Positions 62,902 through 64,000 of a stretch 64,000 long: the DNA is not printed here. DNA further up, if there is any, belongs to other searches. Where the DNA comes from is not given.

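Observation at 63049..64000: hisZ and hisG appear to be a single in-frame fused gene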

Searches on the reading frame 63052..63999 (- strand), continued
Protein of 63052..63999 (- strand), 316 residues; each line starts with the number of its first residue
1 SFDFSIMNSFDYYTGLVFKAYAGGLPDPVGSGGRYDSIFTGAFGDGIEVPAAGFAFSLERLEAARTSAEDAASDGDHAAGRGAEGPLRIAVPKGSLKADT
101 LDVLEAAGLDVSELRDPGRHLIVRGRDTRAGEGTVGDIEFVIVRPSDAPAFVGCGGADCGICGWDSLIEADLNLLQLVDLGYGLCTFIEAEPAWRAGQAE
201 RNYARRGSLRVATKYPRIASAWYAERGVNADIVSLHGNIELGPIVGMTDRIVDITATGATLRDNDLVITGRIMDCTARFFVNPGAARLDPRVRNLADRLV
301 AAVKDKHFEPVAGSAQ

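Call 26: find_encoding_contigs(protein=P0119, flank=1500, max_places=1)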
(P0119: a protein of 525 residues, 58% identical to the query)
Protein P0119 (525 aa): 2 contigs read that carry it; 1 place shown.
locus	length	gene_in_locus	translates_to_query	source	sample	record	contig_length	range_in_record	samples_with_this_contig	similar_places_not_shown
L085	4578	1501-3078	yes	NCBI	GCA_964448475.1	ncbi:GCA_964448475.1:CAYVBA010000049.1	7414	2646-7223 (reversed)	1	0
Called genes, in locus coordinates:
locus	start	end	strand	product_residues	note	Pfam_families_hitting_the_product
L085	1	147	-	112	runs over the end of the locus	?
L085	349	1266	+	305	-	PF01063:Aminotran_4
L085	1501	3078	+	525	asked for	PF13393:tRNA-synt_His, PF01634:HisG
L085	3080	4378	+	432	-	PF00815:Histidinol_dh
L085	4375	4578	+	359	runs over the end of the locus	PF00155:Aminotran_1_2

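Call 27: find_encoding_contigs(protein=P0069, flank=1500, max_places=1)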
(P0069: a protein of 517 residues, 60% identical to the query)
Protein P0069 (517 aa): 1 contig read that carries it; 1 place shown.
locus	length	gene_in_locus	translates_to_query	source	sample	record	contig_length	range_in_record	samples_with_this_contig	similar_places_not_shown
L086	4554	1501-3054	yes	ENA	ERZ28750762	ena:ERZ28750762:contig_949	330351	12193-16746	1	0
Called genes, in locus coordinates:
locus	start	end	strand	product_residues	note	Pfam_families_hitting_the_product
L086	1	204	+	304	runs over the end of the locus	PF04204:HTS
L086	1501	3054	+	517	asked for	PF13393:tRNA-synt_His, PF01634:HisG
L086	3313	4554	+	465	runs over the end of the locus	PF00815:Histidinol_dh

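Call 29: search_protein_families(library=ncbifam, proteins=[L007:5236-6948:+], max_evalue=0.00001)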
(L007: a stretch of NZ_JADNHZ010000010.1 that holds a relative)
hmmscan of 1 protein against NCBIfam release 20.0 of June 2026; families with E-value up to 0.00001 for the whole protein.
L007:5236-6948:+ (571 aa): 20 families
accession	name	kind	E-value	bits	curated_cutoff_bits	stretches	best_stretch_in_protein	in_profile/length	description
TIGR00443.1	hisZ_biosyn_reg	equivalog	1.5e-72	244.4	271.65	1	9-320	1-312/314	ATP phosphoribosyltransferase regulatory subunit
NF008941.0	PRK12292.2-4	equivalog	4.1e-56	190.6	447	1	4-321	9-325/393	ATP phosphoribosyltransferase regulatory subunit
NF008936.0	PRK12292.1-3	equivalog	5.3e-52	177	492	1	4-324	7-329/406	ATP phosphoribosyltransferase regulatory subunit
NF008940.0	PRK12292.2-3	equivalog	4.1e-49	167.4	450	1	5-320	6-320/404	ATP phosphoribosyltransferase regulatory subunit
TIGR00070.1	hisG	equivalog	3.6e-47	160.6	75.75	1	342-535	1-182/183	ATP phosphoribosyltransferase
NF008942.0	PRK12292.2-5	equivalog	6.7e-45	153.5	643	1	4-318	11-326/434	ATP phosphoribosyltransferase regulatory subunit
TIGR00442.1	hisS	equivalog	1.3e-43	149.5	286.75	1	4-324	2-316/406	histidine--tRNA ligase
NF008945.0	PRK12292.3-3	equivalog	5.5e-41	140.9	409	1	4-325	2-309/368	ATP phosphoribosyltransferase regulatory subunit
NF009086.0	PRK12421.1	equivalog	1.7e-38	132.6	318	1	5-325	10-332/389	ATP phosphoribosyltransferase regulatory subunit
NF008943.0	PRK12292.3-1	equivalog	1.3e-37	129.9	690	1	2-319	24-329/403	ATP phosphoribosyltransferase regulatory subunit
NF008935.0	PRK12292.1-1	equivalog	1.3e-36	126.4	350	1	7-325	9-322/382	ATP phosphoribosyltransferase regulatory subunit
NF008938.0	PRK12292.1-6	equivalog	5.6e-32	111.1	833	1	3-316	7-320/420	ATP phosphoribosyltransferase regulatory subunit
NF008937.0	PRK12292.1-4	equivalog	4.4e-25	88.3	693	1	5-321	10-326/395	ATP phosphoribosyltransferase regulatory subunit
NF008953.0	PRK12295.1-6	equivalog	1.2e-23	83.7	384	2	14-168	7-160/384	ATP phosphoribosyltransferase regulatory subunit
NF008939.0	PRK12292.2-1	equivalog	9.2e-22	77.3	335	1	7-323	8-325/391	ATP phosphoribosyltransferase regulatory subunit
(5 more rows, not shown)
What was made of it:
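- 63808..63999 (-): C-terminal 64 residues of the HisZ (HisRS-paralogue) regulatory domain. The rest of the domain lies beyond the window edge. Contains DYYTG (63969-63955), GGRYD (63906-63892) and motif 3 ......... (63843-63817). The full domain is seen in L007, residues 9-320 (call 29).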

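Call 30: search_protein_families(library=pfam, proteins=[L007:5236-6948:+], max_evalue=0.01)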
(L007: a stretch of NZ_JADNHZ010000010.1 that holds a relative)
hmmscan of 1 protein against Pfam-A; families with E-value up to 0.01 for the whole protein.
L007:5236-6948:+ (571 aa): 3 families
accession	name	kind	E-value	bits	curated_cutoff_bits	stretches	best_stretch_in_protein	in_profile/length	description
PF13393.11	tRNA-synt_His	-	4e-64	217.2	25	1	7-316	1-308/308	Histidyl-tRNA synthetase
PF01634.23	HisG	-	7.2e-39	133.7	25.5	1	399-555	1-157/158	ATP phosphoribosyltransferase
PF00587.30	tRNA-synt_2b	-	1.8e-05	25.3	29.3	1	60-163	1-109/179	tRNA synthetase class II core domain (G, H, P, S and T)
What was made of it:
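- The half scores below the curated HisZ cutoff (244 against 271.65 bits) and retains HisRS-like motifs (calls 29, 30).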

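Call 31: search_solved_structures(query=L007:5236-6948:+, max_evalue=0.00001)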
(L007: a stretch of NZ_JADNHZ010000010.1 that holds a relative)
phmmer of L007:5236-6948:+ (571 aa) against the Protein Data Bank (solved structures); distinct sequences matched with E-value up to 0.00001: 42.
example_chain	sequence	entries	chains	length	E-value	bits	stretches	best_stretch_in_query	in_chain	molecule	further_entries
3od1_A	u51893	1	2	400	9.5e-38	133.3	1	3-313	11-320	ATP phosphoribosyltransferase regulatory subunit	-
2vd2_A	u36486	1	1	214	5.8e-33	117.5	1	342-559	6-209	ATP PHOSPHORIBOSYLTRANSFERASE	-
11te_A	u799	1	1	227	5.8e-30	107.6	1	340-552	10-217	ATP phosphoribosyltransferase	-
1ve4_A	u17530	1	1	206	3.4e-27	98.5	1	342-547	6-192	ATP phosphoribosyltransferase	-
5m8h_E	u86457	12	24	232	2.5e-26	95.6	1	342-538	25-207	ATP phosphoribosyltransferase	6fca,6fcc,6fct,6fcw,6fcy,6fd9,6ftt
1z7m_E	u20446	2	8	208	4e-26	94.9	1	342-554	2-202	ATP phosphoribosyltransferase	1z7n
7z6r_C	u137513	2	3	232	1.2e-25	93.3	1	342-538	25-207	ATP phosphoribosyltransferase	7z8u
8oy0_E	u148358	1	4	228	4.9e-25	91.3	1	341-542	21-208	ATP phosphoribosyltransferase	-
23fh_A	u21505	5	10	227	5e-25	91.3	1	341-542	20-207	ATP phosphoribosyltransferase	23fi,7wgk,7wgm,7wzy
1usy_H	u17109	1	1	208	8.4e-23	84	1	391-544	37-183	ATP PHOSPHORIBOSYLTRANSFERASE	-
1o63_A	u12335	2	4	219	1.1e-22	83.6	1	391-544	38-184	ATP phosphoribosyltransferase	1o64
1usy_E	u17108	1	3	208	1.1e-22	83.6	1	391-544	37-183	ATP PHOSPHORIBOSYLTRANSFERASE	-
2vd3_A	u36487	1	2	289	3.1e-22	82.1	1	342-538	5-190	ATP PHOSPHORIBOSYLTRANSFERASE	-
3rac_A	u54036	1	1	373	6.6e-22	81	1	5-325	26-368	Histidine-tRNA ligase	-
1nh7_A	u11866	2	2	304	3.9e-19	71.9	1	342-540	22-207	ATP Phosphoribosyltransferase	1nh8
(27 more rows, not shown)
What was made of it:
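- On HisG short form (HisGS): The best PDB sequence matches are short-form chains such as 2vd2, 1ve4, 5m8h_E and 1z7m_E (call 31).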

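Call 32: search_protein_representatives(protein=P0006)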
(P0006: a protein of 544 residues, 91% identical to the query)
Query: 544 residues. Proteins with E-value up to 0.001 (for the whole library): 13807; up to 1e-10: 5734; up to 1e-30: 489. The best 150 are listed.
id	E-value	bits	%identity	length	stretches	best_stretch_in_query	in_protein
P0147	6.2e-227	770.7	72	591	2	1-368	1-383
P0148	3.4e-211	718.7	95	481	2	1-312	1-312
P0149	4.8e-195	665.4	97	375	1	1-312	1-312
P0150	9.6e-162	555.5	57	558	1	3-534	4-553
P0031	1.7e-161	554.7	70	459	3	363-530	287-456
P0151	6.0e-156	536.4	66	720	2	1-363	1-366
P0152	3.3e-131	454.8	51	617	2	3-330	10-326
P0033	2.8e-115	402.2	97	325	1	359-544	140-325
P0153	8.8e-112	390.7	46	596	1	3-543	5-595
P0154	1.6e-108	379.9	92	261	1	1-193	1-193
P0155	5.8e-107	374.8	95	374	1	1-183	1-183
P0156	8.4e-106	370.9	96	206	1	1-176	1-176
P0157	1.7e-98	346.8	41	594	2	316-535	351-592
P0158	2.9e-96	339.4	53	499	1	3-362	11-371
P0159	3.8e-94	332.5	43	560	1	7-535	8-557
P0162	1.7e-86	307.2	40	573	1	4-528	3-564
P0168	1.1e-79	284.7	36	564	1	3-517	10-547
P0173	2.9e-75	270.1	35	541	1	3-527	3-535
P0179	2.0e-67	244.3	32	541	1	5-527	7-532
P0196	3.4e-59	217.1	30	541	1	4-517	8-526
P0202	2.9e-57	210.7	29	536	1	4-515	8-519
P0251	1.5e-44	168.8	28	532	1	4-514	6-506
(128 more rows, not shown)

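Call 33: list_cluster_members(proteins=[P0150, P0153, P0159, P0162, P0168, P0173, P0179, P0196, P0202, P0251])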
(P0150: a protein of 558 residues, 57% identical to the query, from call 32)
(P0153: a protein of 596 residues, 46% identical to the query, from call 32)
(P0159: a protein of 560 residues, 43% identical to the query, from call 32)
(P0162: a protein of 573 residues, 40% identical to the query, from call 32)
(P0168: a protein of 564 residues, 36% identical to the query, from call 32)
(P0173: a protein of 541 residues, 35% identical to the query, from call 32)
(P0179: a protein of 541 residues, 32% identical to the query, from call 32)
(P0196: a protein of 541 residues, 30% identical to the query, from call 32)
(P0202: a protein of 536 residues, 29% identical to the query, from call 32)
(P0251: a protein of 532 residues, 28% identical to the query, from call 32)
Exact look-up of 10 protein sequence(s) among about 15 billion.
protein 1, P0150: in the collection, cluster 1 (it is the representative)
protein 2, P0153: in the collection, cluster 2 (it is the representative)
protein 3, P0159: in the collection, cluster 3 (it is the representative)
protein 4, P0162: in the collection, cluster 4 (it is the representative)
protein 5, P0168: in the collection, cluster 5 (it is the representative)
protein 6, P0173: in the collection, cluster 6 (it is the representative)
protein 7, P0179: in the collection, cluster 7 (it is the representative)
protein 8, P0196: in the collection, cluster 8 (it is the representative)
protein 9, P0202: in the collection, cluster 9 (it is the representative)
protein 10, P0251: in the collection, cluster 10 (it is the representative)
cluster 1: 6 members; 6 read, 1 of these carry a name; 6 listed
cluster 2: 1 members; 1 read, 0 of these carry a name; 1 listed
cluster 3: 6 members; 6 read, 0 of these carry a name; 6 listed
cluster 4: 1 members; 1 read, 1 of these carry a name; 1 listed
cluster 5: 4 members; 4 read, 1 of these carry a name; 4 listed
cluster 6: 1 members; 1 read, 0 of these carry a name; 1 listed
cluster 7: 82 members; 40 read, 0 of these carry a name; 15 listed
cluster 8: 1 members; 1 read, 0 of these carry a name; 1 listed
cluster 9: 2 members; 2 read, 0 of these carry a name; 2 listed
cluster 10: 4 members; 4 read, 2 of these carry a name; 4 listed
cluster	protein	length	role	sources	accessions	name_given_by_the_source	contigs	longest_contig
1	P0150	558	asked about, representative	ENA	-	-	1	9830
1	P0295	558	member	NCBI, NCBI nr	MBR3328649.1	MAG: ATP phosphoribosyltransferase [Atopobiaceae bacterium] | ATP phosphoribosyltransferase [Atopobiaceae bacterium]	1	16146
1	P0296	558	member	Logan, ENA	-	-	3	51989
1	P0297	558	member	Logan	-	-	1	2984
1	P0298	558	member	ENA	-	-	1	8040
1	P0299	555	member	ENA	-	-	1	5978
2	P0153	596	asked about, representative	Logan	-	-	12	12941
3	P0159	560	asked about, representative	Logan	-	-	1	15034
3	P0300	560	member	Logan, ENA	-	-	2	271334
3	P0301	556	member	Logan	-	-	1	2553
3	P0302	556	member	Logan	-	-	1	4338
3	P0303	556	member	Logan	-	-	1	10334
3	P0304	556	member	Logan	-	-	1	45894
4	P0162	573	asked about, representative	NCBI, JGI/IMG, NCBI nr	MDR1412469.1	MAG: ATP phosphoribosyltransferase [Actinomycetes bacterium] | ATP phosphoribosyltransferase regulatory subunit | ATP phosphoribosyltransferase [Actinomycetes bacterium]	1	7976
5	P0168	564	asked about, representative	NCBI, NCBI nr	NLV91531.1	MAG: ATP phosphoribosyltransferase regulatory subunit [Firmicutes bacterium] | ATP phosphoribosyltransferase regulatory subunit [Bacillota bacterium]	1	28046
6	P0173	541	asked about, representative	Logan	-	-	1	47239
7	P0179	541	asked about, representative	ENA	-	-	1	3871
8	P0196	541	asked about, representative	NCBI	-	-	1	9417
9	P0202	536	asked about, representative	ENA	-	-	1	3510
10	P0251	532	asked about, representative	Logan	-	-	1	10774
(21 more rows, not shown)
